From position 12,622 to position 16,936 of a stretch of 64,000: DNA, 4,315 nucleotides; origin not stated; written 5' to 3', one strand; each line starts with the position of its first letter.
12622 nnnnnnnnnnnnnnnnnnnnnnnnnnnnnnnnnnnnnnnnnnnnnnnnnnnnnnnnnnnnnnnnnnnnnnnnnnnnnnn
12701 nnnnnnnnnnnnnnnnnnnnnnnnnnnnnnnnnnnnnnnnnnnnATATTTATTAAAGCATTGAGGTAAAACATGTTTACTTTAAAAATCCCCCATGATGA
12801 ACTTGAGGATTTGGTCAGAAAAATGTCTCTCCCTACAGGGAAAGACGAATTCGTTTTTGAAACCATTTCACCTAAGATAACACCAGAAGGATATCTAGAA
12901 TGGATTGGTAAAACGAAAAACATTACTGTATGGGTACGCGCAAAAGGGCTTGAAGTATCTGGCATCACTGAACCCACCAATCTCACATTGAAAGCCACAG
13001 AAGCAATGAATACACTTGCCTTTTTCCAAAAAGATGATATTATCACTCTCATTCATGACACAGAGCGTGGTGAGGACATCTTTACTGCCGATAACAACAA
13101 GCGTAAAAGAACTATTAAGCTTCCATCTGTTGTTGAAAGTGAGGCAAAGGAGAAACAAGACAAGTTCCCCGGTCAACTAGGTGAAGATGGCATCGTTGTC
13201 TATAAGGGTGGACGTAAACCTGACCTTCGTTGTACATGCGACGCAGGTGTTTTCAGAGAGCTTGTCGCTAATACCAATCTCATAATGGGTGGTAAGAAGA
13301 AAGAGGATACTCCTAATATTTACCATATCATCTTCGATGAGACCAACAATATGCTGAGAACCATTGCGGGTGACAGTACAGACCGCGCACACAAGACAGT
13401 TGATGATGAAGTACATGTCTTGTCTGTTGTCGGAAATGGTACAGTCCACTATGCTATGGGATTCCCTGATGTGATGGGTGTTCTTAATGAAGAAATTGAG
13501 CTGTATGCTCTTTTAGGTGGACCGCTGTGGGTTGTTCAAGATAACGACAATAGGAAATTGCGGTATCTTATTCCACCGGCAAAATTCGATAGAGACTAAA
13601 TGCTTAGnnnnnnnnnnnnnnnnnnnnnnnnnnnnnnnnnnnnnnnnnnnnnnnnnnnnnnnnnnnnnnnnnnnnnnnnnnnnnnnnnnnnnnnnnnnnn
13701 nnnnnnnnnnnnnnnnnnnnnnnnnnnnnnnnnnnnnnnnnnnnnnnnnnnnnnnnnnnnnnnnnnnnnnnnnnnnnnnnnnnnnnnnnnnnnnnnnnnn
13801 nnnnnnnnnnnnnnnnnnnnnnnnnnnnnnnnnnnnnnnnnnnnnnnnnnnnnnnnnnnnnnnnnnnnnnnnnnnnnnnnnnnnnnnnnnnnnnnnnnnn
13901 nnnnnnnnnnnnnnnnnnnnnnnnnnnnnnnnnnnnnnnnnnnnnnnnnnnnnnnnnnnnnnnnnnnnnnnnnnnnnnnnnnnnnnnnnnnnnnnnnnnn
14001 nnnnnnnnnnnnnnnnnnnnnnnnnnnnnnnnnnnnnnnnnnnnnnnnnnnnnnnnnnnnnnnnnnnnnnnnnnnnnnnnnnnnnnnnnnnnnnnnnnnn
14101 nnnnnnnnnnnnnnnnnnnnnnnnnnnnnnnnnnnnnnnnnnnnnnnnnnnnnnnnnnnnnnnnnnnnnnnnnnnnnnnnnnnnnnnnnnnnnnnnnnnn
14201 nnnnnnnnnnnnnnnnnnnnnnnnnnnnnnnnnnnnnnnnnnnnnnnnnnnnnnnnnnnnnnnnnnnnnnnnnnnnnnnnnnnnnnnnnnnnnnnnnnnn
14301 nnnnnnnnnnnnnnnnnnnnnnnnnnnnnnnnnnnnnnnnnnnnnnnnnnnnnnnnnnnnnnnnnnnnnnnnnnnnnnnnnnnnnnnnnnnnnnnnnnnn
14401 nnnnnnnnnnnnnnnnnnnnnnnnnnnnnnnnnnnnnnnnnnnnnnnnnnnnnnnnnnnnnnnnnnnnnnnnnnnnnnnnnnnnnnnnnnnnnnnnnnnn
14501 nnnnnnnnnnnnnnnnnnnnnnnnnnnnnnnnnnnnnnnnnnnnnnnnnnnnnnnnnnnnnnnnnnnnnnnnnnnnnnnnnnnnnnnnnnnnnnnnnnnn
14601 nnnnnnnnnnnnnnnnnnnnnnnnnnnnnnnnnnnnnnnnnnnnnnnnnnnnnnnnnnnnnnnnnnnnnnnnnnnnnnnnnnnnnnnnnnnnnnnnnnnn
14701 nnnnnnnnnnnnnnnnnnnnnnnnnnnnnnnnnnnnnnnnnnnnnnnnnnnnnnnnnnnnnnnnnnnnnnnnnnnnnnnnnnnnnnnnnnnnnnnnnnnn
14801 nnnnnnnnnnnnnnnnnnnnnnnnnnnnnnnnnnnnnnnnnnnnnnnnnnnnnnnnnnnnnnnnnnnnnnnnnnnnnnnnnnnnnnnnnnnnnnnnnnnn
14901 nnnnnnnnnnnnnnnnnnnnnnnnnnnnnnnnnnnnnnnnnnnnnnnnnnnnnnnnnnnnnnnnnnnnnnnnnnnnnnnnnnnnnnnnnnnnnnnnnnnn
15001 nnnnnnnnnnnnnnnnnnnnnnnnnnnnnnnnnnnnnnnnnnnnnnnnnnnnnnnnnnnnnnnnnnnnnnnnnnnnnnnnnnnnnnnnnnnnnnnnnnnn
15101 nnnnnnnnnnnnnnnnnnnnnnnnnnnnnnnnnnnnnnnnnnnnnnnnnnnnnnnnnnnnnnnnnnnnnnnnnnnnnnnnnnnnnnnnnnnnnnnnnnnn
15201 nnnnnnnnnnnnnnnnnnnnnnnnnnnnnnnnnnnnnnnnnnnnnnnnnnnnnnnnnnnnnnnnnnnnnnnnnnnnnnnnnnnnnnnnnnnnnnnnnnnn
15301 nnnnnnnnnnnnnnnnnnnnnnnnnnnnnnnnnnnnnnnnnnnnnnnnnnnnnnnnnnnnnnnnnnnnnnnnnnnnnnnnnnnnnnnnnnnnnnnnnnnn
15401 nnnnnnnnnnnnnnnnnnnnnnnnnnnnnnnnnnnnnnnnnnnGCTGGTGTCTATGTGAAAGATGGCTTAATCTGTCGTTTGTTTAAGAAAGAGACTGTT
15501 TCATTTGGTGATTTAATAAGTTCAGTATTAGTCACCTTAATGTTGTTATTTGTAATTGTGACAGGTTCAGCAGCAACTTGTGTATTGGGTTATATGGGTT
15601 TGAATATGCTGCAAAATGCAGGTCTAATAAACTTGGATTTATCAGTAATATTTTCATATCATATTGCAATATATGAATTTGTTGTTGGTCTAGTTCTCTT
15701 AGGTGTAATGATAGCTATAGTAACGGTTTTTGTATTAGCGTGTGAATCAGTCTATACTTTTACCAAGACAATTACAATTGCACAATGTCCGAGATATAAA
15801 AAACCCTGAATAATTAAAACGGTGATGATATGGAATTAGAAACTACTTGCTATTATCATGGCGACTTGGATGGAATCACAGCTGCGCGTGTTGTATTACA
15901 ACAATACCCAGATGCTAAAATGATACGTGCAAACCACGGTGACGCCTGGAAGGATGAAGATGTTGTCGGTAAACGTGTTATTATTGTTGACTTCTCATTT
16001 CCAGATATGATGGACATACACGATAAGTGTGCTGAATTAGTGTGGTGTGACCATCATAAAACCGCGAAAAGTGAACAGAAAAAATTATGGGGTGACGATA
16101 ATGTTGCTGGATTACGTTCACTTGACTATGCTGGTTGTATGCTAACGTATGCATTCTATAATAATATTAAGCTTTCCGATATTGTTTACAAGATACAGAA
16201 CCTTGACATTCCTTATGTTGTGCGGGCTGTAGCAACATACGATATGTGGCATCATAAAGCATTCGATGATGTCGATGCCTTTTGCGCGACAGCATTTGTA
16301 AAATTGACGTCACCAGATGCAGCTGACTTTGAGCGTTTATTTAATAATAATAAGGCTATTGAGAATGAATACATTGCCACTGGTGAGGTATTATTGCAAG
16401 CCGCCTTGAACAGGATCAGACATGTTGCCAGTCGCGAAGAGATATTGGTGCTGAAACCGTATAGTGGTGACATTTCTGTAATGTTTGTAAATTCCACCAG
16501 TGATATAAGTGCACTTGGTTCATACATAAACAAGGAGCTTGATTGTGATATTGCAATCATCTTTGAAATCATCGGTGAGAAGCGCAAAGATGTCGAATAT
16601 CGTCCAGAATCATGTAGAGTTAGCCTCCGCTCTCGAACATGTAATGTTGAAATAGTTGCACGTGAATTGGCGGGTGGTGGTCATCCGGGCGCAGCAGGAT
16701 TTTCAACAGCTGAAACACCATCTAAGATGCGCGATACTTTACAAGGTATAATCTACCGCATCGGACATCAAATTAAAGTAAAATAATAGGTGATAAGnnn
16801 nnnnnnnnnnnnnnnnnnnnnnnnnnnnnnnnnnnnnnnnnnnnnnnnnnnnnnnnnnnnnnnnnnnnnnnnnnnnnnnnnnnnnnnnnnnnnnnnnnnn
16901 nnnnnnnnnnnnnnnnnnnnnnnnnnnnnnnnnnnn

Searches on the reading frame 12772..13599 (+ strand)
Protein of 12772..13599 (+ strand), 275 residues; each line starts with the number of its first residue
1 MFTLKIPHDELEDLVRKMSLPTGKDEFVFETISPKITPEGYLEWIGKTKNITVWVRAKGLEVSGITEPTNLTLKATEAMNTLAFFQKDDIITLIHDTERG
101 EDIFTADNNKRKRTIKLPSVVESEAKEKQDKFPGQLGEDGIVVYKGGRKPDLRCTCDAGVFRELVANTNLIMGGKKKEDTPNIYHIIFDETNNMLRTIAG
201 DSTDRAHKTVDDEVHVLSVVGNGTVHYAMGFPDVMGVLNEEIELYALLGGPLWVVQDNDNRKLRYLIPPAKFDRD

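Call 4: search_protein_families(library=pfam, proteins=[window:12772-13599:+], max_evalue=0.01)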
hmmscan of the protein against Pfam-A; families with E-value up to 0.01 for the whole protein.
window:12772-13599:+ (275 aa): 0 families

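Call 7: search_protein_families(library=phrogs, proteins=[window:12772-13599:+], max_evalue=0.001)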
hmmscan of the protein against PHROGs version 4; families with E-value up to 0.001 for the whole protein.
window:12772-13599:+ (275 aa): 0 families

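Call 12: search_protein_families(library=ncbifam, proteins=[window:12772-13599:+], max_evalue=0.01)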
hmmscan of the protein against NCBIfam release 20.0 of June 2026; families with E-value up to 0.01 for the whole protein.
window:12772-13599:+ (275 aa): 0 families

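Call 75: find_homologous_proteins(query=window:12772-13599:+, max_evalue=0.001)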
Query window:12772-13599:+ (275 aa): 20 proteins with E <= 0.001 among 686 candidates.
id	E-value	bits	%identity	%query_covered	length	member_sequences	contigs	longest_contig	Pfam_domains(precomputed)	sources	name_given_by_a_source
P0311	1.4e-178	610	97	100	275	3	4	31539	-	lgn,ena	-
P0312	5.4e-143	493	77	100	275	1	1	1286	-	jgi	jgi:hypothetical protein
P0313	1.8e-138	478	75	100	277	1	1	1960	-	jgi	jgi:hypothetical protein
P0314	2.9e-134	465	74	100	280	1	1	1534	-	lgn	-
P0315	1.1e-126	440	73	98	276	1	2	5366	-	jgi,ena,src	-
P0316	1.4e-126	439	73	98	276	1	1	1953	-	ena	-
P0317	9.6e-121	420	69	100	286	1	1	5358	-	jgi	jgi:hypothetical protein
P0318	1.1e-119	417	68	99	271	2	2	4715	-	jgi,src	-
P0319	1.5e-111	390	61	100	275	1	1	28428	-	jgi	jgi:hypothetical protein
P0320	2.3e-109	383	67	93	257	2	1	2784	-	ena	-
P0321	6.5e-108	378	59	99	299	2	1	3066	-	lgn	-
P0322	5.8e-107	375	63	100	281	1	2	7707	-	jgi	jgi:hypothetical protein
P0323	1.2e-105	371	59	99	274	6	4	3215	-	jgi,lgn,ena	-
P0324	2.9e-105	369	63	99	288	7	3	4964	-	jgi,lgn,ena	-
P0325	4.8e-101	356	62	99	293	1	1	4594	-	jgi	jgi:hypothetical protein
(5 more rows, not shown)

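Call 86: predict_structure(alignment_id=A3)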
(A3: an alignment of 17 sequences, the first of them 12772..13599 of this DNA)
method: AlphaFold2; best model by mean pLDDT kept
length: 275 residues; sequences in the alignment: 17
mean_pLDDT: 77.7   pTM: 0.53
mean pLDDT of the five models: 77.7, 76.0, 75.5, 75.1, 70.1
residues with pLDDT >= 90: 55; 70-90: 143; 50-70: 67; < 50: 10
segments of 3 or more residues with pLDDT < 50: 129-132, 273-275
pLDDT, mean of each block of 10 residues (from residue 1): 89 79 65 85 63 63 87 89 90 89 84 87 62 55 69 91 86 59 85 87 65 87 83 80 85 77 72 48
secondary structure, 60 per line:
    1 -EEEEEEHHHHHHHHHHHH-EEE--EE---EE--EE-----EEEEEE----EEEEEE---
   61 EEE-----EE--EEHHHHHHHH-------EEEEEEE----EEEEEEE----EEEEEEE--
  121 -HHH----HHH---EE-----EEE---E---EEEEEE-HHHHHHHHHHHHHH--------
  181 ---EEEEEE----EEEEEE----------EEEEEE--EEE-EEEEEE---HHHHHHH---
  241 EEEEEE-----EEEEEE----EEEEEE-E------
elements in order: E2-7 H8-19 E21-23 E42-47 E52-57 E61-63 H75-82 E90-96 E101-107 E112-118 E142-144 E152-157 H159-172 E184-189 E194-199 E210-215 E218-220 E222-227 H231-237 E241-246 E252-257 E262-267

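Call 88: fold_search(model_id=the predicted structure, library=pdb)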
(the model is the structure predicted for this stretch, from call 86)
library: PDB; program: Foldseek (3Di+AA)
matches with E <= 10: 1257; with E <= 0.001: 477
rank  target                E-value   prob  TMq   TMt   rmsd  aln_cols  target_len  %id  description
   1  3aix_A                2.8e-11  1.00  0.57  0.62   5.5       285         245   14  Crystal structure of PCNA2-PCNA3 complex from Sulfolobus tokodaii (I222) (released 2011-05-18)
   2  2nti_E                3.9e-11  1.00  0.55  0.61   5.5       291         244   16  Crystal structure of PCNA123 heterotrimer. (released 2007-12-18)
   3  2nti_B                5.3e-11  1.00  0.56  0.62   5.3       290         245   15  Crystal structure of PCNA123 heterotrimer. (released 2007-12-18)
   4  2io4_D                7.3e-11  1.00  0.56  0.62   5.2       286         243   15  Crystal structure of PCNA12 dimer from Sulfolobus solfataricus. (released 2008-04-08)
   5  2nti_H                7.7e-11  1.00  0.56  0.61   5.3       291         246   15  Crystal structure of PCNA123 heterotrimer. (released 2007-12-18)
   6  6aig                  1.4e-10  1.00  0.61  0.64   4.8       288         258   16  Crystal structure of PCNA1 from Aeropyrum pernix (released 2018-09-26)
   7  1axc_C                1.9e-10  1.00  0.57  0.62   5.3       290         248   11  HUMAN PCNA (released 1998-01-28)
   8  2hii_B                2.0e-10  1.00  0.56  0.62   5.2       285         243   14  heterotrimeric PCNA sliding clamp (released 2006-11-07)
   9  1iz5_A                2.0e-10  1.00  0.53  0.59   7.1       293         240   13  Pyrococcus furiosus PCNA mutant (Met73Leu, Asp143Ala, Asp147Ala): orthorhombic form (released 2003-04-01)
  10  3aiz_C                2.3e-10  1.00  0.54  0.59   5.8       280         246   15  Crystal structure of PCNA2-PCNA3 complex from Sulfolobus tokodaii (P21212) (released 2011-05-18)
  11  5h0t_A                2.4e-10  1.00  0.57  0.62   5.2       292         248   15  Crystal structure of proliferating cell nuclear antigen from Leishmania donovani at 2.73 Angstrom resolution (released 2016-11-30)
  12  2ix2_B                2.4e-10  1.00  0.55  0.60   5.6       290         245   14  Crystal structure of the heterotrimeric PCNA from Sulfolobus solfataricus (released 2006-10-04)
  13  6qcg_C                2.6e-10  1.00  0.58  0.62   5.3       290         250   12  PCNA complex with Cdt1 N-terminal PIP-box peptide (released 2019-01-23)
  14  7kq1_E                3.2e-10  1.00  0.58  0.61   6.4       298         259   10  PCNA bound to truncated peptide mimetic (released 2021-05-19)
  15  2nti_I                3.9e-10  1.00  0.59  0.65   5.0       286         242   11  Crystal structure of PCNA123 heterotrimer. (released 2007-12-18)
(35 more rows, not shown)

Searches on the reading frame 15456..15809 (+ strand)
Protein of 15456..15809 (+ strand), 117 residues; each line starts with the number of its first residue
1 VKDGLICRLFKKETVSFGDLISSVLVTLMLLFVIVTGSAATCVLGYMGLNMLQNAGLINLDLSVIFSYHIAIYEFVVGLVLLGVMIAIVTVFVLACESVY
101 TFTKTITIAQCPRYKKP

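Call 4: search_protein_families(library=pfam, proteins=[window:15456-15809:+], max_evalue=0.01)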
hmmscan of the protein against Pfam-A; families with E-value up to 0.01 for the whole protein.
window:15456-15809:+ (117 aa): 0 families

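Call 7: search_protein_families(library=phrogs, proteins=[window:15456-15809:+], max_evalue=0.001)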
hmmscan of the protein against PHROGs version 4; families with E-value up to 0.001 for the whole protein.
window:15456-15809:+ (117 aa): 0 families

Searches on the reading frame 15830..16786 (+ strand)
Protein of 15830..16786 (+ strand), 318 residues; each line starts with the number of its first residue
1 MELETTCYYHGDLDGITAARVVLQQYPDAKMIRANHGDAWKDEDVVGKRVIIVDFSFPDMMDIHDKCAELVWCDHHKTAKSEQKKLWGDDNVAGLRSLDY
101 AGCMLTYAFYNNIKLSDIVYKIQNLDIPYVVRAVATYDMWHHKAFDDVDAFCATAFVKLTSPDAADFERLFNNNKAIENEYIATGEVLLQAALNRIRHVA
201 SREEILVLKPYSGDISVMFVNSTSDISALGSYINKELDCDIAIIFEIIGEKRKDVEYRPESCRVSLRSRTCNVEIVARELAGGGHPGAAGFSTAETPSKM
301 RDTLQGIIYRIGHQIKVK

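Call 4: search_protein_families(library=pfam, proteins=[window:15830-16786:+], max_evalue=0.01)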
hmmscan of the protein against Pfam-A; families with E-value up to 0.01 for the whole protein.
window:15830-16786:+ (318 aa): 2 families
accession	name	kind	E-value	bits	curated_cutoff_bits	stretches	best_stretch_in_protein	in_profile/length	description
PF02272.25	DHHA1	-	5.6e-07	30.4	25.9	1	223-305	15-94/102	DHHA1 domain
PF01368.27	DHH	-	1.5e-05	25.7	28.1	1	8-109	7-101/125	DHH family, N-terminal domain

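Call 7: search_protein_families(library=phrogs, proteins=[window:15830-16786:+], max_evalue=0.001)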
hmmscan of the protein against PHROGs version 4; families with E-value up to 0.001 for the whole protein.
window:15830-16786:+ (318 aa): 1 family
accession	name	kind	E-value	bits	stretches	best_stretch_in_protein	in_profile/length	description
phrog_4771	-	other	9.5e-38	131.2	1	6-297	19-287/363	DHH phosphoesterase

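Call 12: search_protein_families(library=ncbifam, proteins=[window:15830-16786:+], max_evalue=0.01)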
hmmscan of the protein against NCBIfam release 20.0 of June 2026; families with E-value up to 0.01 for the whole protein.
window:15830-16786:+ (318 aa): 1 family
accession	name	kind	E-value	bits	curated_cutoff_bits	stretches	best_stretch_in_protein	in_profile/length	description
NF053633.1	OlncasPapPhNrnA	equivalog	0.002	17.2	350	0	259-291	264-296/317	bifunctional oligoribonuclease/PAP phosphatase NrnA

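Call 47: search_solved_structures(query=window:15830-16786:+, max_evalue=0.01, show_alignments=1)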
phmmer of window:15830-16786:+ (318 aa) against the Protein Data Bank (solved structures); distinct sequences matched with E-value up to 0.01: 6.
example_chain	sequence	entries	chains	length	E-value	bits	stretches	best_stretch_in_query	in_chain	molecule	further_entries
5o1u_A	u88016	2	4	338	0.0018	20.8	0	260-293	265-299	Phosphodiesterase | TmPDE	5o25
4ls9_A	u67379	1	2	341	0.0023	20.5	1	256-296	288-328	DHH family protein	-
5o4z_A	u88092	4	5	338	0.0061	19.1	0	260-293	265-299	DHH/DHHA1-type phosphodiesterase TM1595 | phosphodiesterase TM1595 | phosphodiesterase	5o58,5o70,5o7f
5jju_A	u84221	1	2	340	0.008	18.7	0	256-295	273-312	Uncharacterized protein Rv2837c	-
5cet_A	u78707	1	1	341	0.008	18.7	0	256-295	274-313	Bifunctional oligoribonuclease and PAP phosphatase NrnA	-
9wbu_B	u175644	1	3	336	0.0082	18.7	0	256-295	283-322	Bifunctional oligoribonuclease and PAP phosphatase NrnA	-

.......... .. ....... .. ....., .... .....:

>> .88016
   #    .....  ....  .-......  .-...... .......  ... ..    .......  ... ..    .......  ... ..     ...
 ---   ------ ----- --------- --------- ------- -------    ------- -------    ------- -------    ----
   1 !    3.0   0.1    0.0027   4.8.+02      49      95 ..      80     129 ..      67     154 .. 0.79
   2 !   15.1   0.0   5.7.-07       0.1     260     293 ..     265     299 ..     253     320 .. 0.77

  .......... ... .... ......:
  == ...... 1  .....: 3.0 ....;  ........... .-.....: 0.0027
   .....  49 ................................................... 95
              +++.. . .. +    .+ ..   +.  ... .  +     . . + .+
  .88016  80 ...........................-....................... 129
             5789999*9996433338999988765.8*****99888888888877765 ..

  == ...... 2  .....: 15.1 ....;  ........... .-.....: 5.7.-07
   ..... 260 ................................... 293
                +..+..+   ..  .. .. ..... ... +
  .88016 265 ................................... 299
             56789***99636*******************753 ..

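Call 64: search_dna_similar(query=window:15830-16786:+, collection=phages, mode=protein, max_evalue=0.001, max_rows=25)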
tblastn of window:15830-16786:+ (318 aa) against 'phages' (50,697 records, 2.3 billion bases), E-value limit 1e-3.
Records with a match: 71; places in all: 71; records where one place covers at least 80% of the query: 18.
Best place of each record, by identity: <60% 71.
By first word of the organism name: Caulobacter 30; Vibrio 25; Brevundimonas 7; Pseudomonas 3; Xanthomonas 2; uncultured 2; Bacteriophage 2.
By host as written in the record: Caulobacter vibrioides CB15 11; Vibrio anguillarum strain BA35 10; Brevundimonas pondensis LVF1 6; Caulobacter crescentus 6; Caulobacter vibrioides 6; Caulobacter crescentus NA1000 6; Vibrio anguillarum BA35 6; - 4; and 14 more.
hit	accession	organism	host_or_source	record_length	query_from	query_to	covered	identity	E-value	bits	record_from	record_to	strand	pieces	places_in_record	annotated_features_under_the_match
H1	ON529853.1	Brevundimonas phage vB_BpoS-Bambus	Brevundimonas pondensis LVF1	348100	2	291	91%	27.4%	7e-12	72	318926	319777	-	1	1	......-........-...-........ exonuclease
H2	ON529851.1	Brevundimonas phage vB_BpoS-Marchewka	Brevundimonas pondensis LVF1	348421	2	291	91%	26.9%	1e-11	71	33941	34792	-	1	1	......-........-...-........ exonuclease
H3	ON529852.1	Brevundimonas phage vB_BpoS-Kabachok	Brevundimonas pondensis LVF1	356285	2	291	91%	26.4%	4e-12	73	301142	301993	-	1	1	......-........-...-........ exonuclease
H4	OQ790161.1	Xanthomonas phage RTH11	Xanthomonas sp.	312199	7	294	91%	26.1%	4e-10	67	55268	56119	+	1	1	phosphohydrolase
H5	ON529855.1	Brevundimonas phage vB_BpoS-Domovoi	Brevundimonas pondensis EIF1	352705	2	291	91%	25.7%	7e-12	72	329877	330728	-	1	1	putative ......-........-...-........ exonuclease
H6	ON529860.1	Brevundimonas phage vB_BpoS-Papperlapapp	Brevundimonas pondensis LVF1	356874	2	291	91%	25.7%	7e-12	72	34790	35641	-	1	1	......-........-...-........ exonuclease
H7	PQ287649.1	Pseudomonas phage HHBS47_1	Pseudomonas aeruginosa BWKH47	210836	7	294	91%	25.7%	2e-5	52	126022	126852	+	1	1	DHH phosphoesterase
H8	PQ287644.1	Pseudomonas phage HHBS8_1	Pseudomonas aeruginosa BWKH8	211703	7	294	91%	25.7%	2e-5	52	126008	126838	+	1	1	DHH phosphoesterase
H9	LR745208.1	uncultured phage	metagenomic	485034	1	292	92%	25.2%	2e-7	59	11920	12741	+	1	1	record has no annotation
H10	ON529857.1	Brevundimonas phage vB_BpoS-Kikimora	Brevundimonas pondensis LVF1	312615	4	291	91%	25.5%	5e-10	66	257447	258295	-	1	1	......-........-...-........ exonuclease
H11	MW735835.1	Pseudomonas phage pPa_SNUABM_DT01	Pseudomonas aeruginosa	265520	1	297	93%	24.5%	2e-12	74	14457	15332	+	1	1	hypothetical protein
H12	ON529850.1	Brevundimonas phage vB_BpoS-Gurke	Brevundimonas pondensis LVF1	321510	4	291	91%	25.2%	3e-9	64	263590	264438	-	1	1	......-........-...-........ exonuclease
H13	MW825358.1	Xanthomonas phage vB_XciM_LucasX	Xanthomonas citri 306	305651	1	291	92%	24.8%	8e-10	66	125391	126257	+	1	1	hypothetical protein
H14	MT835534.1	Bacteriophage sp.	human fecal samples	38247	2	293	92%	24.6%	2e-5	52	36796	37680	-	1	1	record has no annotation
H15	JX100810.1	Caulobacter phage CcrColossus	Caulobacter crescentus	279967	8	291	89%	22.2%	1e-7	59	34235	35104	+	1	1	putative DHH phosphoesterase protein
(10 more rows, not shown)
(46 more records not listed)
